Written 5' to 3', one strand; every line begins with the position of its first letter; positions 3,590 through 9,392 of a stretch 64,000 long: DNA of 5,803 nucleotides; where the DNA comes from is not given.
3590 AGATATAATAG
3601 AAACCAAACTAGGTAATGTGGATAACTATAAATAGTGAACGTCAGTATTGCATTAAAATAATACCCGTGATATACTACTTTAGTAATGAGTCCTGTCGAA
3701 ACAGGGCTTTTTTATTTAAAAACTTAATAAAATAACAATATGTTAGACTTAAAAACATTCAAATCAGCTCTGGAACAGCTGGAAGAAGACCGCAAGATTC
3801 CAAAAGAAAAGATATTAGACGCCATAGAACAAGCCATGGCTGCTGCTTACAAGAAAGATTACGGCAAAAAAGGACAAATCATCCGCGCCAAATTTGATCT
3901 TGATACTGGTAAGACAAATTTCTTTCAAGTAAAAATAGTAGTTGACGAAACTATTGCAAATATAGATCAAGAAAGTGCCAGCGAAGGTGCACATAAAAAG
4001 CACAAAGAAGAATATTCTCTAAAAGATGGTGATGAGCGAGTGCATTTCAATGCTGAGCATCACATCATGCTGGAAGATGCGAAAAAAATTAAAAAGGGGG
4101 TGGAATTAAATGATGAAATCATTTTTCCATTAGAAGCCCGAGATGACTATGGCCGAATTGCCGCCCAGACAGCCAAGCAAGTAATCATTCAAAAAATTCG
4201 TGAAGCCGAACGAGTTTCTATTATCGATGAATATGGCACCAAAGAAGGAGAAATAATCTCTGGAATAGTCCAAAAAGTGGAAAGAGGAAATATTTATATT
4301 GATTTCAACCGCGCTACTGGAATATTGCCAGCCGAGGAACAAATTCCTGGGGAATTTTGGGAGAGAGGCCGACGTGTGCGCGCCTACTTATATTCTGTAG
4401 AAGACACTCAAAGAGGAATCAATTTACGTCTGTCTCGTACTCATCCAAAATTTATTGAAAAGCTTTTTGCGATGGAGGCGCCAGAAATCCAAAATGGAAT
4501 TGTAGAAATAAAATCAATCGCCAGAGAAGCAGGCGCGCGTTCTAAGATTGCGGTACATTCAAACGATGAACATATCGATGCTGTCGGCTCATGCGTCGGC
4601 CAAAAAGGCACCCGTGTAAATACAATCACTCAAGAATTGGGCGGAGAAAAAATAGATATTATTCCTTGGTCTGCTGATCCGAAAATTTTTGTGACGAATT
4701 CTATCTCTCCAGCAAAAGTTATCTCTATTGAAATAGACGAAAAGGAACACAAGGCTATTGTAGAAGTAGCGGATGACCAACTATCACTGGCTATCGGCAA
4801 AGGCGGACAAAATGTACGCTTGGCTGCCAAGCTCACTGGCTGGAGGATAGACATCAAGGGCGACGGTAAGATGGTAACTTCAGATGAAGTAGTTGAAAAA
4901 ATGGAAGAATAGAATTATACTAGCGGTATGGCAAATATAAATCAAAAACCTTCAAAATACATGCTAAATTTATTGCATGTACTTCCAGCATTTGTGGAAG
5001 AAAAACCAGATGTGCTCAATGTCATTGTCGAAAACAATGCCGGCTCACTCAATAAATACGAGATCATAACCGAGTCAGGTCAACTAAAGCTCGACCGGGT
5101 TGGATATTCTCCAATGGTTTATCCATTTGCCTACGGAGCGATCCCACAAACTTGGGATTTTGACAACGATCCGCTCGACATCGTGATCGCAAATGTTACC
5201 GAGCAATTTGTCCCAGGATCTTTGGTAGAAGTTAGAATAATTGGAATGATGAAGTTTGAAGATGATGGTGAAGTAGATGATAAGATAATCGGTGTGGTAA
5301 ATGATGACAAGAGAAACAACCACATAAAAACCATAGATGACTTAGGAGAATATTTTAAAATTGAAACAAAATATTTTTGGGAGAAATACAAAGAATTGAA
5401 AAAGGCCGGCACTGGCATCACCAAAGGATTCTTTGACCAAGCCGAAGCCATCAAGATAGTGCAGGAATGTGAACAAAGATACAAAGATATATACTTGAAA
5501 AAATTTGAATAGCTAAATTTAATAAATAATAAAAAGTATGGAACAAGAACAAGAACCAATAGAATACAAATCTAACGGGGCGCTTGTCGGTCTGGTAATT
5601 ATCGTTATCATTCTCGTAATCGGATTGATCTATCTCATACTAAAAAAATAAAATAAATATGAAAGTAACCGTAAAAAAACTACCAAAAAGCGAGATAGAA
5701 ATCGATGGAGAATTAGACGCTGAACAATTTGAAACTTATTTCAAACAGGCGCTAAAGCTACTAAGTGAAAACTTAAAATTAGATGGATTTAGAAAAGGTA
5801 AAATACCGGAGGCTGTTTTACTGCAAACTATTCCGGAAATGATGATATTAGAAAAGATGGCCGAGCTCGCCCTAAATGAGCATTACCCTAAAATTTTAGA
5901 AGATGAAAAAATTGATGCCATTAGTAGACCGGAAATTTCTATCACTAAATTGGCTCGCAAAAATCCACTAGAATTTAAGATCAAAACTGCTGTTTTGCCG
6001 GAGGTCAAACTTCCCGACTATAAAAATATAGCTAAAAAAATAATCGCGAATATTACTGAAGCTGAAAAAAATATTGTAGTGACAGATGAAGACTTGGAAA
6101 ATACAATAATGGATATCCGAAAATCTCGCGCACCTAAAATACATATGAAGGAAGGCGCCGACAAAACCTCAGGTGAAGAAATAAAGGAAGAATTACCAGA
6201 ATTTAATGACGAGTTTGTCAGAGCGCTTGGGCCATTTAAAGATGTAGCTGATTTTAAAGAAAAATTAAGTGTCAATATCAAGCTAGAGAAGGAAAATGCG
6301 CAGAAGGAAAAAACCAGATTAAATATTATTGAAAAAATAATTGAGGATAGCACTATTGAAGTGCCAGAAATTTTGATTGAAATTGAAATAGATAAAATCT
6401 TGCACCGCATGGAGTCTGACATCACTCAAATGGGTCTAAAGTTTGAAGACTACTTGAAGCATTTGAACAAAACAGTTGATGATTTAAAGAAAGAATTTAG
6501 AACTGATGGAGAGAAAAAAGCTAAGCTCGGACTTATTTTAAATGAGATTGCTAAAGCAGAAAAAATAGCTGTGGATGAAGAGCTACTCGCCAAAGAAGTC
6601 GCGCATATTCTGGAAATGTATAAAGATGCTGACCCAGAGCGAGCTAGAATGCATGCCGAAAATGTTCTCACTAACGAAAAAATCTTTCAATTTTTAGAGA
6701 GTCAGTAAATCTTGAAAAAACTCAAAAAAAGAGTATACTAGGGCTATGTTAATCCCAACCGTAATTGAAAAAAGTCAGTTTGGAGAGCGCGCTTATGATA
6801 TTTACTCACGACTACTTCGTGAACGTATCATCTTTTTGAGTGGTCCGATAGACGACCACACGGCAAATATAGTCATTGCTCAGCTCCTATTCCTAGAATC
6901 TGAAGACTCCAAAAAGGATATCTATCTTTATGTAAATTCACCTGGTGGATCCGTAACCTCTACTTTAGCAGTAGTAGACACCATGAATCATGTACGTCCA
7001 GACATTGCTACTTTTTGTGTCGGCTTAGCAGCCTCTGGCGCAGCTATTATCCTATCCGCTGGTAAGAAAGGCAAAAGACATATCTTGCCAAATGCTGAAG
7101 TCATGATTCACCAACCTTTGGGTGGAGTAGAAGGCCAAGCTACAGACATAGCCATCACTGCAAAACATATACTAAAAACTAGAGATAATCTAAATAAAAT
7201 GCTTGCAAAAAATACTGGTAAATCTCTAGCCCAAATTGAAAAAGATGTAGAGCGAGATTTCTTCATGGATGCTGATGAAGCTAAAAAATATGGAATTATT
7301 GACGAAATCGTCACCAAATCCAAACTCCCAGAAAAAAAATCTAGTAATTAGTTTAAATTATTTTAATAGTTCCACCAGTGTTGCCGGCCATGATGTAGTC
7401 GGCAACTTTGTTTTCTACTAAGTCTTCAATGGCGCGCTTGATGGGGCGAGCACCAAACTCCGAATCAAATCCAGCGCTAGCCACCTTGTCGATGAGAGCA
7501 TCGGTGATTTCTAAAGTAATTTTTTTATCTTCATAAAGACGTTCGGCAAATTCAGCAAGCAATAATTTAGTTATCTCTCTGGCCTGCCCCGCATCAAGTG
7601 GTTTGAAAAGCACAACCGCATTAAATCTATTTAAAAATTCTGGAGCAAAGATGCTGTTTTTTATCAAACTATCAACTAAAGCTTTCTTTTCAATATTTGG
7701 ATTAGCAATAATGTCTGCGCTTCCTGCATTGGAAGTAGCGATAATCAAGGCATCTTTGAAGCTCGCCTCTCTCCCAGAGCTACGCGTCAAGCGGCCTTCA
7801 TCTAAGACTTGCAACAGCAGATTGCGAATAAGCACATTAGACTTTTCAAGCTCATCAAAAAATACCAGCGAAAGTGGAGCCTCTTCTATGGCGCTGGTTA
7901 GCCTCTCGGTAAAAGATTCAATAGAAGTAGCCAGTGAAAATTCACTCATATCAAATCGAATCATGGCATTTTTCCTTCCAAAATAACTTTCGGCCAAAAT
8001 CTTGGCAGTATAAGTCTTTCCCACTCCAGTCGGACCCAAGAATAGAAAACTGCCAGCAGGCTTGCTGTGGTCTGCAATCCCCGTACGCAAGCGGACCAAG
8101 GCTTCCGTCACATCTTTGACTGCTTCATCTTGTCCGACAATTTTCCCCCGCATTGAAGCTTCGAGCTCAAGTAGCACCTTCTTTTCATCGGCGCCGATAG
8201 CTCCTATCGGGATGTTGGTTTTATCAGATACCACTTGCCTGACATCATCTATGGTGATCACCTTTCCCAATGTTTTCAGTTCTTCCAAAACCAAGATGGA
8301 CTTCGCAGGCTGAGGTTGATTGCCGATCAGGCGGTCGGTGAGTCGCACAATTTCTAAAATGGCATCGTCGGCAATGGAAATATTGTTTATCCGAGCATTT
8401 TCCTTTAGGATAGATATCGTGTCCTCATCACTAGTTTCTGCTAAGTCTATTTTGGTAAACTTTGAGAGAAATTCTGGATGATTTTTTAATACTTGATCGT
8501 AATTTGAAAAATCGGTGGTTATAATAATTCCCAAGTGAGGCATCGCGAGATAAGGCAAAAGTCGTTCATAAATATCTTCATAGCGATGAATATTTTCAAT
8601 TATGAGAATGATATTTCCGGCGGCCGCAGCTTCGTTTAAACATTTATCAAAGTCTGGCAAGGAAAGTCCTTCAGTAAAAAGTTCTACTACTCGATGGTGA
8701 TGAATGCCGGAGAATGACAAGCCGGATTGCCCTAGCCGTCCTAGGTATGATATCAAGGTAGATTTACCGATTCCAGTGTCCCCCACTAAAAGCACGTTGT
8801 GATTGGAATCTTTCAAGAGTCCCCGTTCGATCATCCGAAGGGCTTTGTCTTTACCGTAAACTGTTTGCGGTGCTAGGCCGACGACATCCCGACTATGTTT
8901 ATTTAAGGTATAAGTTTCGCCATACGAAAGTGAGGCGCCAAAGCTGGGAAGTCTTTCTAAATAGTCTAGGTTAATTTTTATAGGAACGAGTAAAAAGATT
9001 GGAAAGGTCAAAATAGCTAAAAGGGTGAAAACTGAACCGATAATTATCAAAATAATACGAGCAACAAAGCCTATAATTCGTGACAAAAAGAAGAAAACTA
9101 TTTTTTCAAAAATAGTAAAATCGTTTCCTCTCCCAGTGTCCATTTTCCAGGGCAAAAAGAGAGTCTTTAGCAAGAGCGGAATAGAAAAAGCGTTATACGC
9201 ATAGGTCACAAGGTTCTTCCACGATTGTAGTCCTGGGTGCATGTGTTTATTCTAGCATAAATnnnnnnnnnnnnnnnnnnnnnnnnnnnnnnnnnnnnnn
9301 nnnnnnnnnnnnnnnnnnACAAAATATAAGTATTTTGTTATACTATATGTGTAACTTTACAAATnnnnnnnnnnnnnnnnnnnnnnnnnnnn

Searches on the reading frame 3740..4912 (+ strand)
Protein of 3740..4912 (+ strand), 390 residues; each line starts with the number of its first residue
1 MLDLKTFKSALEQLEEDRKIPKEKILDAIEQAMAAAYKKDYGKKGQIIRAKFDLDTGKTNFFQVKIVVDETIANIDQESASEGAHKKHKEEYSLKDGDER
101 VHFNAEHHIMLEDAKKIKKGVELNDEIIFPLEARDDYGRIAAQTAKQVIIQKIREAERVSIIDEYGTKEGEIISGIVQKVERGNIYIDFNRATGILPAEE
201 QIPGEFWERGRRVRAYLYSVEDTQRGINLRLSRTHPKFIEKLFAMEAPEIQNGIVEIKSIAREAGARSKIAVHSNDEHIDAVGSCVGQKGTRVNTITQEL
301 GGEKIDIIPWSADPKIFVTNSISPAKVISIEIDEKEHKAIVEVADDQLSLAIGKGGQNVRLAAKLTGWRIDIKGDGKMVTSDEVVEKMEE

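Call 22: search_protein_families(library=pfam, proteins=[window:3740-4912:+], max_evalue=0.00001)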
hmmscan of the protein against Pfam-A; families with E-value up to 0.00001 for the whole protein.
window:3740-4912:+ (390 aa): 2 families
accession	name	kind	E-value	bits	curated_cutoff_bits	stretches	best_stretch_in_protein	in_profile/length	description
PF08529.16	NusA_N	-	7.9e-30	104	23.8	1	7-158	2-118/119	NusA N-terminal domain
PF13184.12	KH_5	-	1.4e-28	99.2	27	1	264-332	1-69/69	NusA-like KH domain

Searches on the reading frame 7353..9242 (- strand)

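Call 22: search_protein_families(library=pfam, proteins=[window:7353-9242:-], max_evalue=0.00001)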
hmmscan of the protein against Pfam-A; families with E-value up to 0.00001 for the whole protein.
window:7353-9242:- (629 aa): 10 families
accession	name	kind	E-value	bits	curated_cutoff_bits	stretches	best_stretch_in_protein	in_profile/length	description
PF07724.20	AAA_2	-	1.1e-34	120.3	27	1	394-542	1-165/166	AAA domain (Cdc48 subfamily)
PF10431.15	ClpB_D2-small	-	9.8e-20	70.8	21.9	1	549-627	1-80/81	C-terminal, D2-small domain, of ClpB protein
PF00004.35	AAA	-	1.3e-13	52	21.2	1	400-506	2-110/131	ATPase family associated with various cellular activities (AAA)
PF13191.12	AAA_16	-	3.3e-10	41.1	32.6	0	128-193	2-73/167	AAA ATPase domain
PF07728.20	AAA_5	-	1.1e-09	38.8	22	1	399-508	2-125/139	AAA domain (dynein-related subfamily)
PF00158.32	Sigma54_activat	-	4.8e-09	36.5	20.2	0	384-514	10-151/168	Sigma-54 interaction domain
PF13173.12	AAA_14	-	4e-08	33.8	27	0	400-471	6-77/129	AAA domain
PF12775.13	AAA_7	-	1.7e-07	31.4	25.8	0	383-450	20-84/181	P-loop containing dynein motor region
PF13401.12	AAA_22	-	2.9e-07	31.3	27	0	395-482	4-81/130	AAA domain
PF20720.3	nSTAND3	-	2.3e-06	27.8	27.2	0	399-430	20-51/155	Novel STAND NTPase 3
